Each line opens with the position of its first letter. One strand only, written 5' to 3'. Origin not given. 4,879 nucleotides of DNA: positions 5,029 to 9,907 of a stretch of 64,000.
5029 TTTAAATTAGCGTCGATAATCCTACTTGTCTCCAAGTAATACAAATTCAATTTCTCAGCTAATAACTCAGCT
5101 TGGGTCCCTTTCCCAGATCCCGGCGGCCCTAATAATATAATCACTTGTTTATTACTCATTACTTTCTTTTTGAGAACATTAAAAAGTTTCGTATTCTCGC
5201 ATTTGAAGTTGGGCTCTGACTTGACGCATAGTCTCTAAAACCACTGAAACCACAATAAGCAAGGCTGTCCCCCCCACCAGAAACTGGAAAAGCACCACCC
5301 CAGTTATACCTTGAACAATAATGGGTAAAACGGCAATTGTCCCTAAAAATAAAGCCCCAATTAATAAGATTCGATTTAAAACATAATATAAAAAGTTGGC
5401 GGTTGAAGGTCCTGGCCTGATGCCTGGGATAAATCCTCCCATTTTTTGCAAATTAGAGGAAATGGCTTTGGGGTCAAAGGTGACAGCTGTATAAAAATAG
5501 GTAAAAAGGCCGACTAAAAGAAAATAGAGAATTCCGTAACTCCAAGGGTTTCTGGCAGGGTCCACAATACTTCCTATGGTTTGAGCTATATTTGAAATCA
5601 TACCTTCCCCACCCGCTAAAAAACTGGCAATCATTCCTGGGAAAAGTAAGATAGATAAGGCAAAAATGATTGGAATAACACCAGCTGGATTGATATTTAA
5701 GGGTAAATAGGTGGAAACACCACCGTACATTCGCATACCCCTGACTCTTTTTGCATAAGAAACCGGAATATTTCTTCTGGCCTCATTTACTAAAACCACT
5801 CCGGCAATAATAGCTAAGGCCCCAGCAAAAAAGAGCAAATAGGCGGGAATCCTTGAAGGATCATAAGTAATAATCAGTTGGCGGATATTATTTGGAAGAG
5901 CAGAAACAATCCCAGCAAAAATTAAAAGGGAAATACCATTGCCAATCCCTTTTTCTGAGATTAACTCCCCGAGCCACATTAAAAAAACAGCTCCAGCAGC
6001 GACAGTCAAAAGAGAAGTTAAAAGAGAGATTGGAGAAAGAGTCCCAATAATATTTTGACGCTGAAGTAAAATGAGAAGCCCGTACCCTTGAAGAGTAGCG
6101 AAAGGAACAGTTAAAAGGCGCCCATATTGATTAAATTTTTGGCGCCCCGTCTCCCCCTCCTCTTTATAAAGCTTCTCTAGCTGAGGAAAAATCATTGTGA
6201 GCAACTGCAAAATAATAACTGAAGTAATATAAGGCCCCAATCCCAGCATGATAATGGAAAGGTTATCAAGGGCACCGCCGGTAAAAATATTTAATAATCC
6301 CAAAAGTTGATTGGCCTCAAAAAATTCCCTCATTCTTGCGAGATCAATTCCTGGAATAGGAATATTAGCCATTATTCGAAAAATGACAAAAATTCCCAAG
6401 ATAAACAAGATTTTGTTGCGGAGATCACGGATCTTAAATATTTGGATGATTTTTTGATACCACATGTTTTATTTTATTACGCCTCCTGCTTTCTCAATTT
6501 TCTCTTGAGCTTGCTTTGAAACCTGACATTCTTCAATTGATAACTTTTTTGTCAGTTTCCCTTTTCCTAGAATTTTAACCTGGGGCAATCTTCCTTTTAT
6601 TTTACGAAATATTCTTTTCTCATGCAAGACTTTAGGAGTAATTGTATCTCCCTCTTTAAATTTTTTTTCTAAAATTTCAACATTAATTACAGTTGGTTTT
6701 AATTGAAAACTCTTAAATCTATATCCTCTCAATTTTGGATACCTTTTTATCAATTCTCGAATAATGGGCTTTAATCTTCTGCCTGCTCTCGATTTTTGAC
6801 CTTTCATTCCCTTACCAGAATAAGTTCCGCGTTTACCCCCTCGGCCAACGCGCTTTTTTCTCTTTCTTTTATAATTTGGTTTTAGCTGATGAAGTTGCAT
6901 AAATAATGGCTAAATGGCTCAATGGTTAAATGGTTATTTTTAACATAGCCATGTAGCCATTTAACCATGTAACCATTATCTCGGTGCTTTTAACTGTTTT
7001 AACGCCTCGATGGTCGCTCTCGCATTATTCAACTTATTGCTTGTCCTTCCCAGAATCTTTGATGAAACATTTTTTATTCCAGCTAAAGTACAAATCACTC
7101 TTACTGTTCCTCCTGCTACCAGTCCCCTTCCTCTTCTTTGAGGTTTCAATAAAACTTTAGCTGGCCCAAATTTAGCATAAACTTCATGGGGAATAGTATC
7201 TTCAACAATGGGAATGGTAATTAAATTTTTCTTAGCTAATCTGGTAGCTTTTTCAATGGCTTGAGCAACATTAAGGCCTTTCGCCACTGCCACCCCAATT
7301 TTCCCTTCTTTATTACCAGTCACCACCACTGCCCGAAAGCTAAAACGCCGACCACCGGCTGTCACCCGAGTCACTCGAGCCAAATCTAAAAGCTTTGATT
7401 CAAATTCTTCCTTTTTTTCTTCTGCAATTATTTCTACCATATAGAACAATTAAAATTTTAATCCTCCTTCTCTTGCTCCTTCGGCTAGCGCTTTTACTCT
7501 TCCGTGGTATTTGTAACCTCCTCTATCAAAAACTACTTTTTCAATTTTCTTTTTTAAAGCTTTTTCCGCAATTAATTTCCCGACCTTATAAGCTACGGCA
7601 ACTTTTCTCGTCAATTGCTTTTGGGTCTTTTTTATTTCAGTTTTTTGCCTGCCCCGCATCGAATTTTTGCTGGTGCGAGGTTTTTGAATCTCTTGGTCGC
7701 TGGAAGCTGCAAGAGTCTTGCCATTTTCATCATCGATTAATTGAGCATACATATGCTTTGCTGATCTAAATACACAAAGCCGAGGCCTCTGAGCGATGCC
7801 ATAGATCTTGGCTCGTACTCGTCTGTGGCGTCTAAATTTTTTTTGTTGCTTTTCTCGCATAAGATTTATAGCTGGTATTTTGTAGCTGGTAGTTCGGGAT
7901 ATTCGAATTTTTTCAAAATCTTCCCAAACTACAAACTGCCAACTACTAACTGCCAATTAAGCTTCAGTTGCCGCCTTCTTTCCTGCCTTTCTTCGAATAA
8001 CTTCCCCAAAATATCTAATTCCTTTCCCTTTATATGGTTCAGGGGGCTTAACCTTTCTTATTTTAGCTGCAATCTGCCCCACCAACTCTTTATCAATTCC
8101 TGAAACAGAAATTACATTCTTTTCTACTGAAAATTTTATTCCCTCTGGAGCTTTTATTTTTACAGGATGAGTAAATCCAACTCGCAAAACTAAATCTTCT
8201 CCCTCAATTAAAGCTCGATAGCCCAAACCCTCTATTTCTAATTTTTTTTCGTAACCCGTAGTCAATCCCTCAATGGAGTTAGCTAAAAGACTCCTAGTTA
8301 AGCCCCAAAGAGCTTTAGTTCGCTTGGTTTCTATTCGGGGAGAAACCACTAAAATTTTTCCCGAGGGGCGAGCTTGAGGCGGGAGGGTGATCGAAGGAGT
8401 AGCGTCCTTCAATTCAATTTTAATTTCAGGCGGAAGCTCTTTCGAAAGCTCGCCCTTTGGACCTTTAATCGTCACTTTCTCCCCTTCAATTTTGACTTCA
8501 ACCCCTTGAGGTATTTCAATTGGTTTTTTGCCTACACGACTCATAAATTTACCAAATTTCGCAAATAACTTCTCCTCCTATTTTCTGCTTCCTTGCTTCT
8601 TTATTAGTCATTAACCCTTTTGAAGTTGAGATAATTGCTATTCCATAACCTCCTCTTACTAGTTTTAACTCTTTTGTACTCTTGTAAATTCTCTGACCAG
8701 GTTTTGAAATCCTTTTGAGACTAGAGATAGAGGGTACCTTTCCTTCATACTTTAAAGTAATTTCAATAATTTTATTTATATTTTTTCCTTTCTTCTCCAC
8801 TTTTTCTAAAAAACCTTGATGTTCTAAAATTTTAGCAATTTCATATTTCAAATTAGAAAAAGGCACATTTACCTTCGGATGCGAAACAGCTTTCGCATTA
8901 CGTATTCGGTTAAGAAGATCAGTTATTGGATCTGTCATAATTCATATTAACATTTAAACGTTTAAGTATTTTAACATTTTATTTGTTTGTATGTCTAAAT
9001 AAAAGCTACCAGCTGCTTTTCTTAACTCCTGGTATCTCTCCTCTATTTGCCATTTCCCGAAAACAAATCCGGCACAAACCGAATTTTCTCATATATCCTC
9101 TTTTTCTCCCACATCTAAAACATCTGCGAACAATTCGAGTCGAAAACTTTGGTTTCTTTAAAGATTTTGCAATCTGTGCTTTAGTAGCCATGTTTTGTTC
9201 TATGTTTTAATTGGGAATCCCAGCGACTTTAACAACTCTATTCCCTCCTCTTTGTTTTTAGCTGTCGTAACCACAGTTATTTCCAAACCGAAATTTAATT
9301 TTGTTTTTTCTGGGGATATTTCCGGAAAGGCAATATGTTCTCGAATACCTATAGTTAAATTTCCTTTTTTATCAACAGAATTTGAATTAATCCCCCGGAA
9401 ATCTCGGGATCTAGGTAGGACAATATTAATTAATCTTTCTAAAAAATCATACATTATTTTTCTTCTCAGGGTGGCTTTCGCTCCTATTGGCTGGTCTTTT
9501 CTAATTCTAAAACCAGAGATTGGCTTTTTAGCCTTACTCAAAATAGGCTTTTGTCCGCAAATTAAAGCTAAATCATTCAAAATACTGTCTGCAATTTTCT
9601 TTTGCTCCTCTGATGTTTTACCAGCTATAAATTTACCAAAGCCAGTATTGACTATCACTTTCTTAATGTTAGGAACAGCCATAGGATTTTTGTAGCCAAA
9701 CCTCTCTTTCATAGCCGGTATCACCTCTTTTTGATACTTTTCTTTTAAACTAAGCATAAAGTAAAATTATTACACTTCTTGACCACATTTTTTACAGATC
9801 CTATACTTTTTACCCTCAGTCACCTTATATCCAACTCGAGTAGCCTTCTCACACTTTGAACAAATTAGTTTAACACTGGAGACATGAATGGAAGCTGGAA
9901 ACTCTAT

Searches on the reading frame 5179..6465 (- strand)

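Call 69: search_protein_families(library=pfam, proteins=[window:5179-6465:-], max_evalue=0.00001)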
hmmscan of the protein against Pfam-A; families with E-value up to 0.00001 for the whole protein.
window:5179-6465:- (428 aa): 1 family
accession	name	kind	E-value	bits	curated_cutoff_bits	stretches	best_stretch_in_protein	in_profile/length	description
PF00344.25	SecY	-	1.2e-99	334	32.2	1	70-413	1-306/306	SecY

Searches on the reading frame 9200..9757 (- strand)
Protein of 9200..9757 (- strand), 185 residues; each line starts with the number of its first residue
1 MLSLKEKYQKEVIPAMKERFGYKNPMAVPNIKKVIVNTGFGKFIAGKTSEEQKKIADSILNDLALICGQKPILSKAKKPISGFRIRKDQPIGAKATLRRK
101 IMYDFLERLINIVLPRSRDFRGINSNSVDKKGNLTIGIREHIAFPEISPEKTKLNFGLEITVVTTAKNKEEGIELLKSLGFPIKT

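Call 69: search_protein_families(library=pfam, proteins=[window:9200-9757:-], max_evalue=0.00001)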
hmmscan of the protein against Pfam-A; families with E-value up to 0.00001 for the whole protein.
window:9200-9757:- (185 aa): 2 families
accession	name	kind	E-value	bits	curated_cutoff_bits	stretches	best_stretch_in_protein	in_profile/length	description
PF00673.26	Ribosomal_L5_C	-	1.5e-33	115.2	27.8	1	90-182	1-93/94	ribosomal L5P family C-terminus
PF00281.24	Ribosomal_L5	-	1.3e-15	57.8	34.9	1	24-86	1-57/57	Ribosomal protein L5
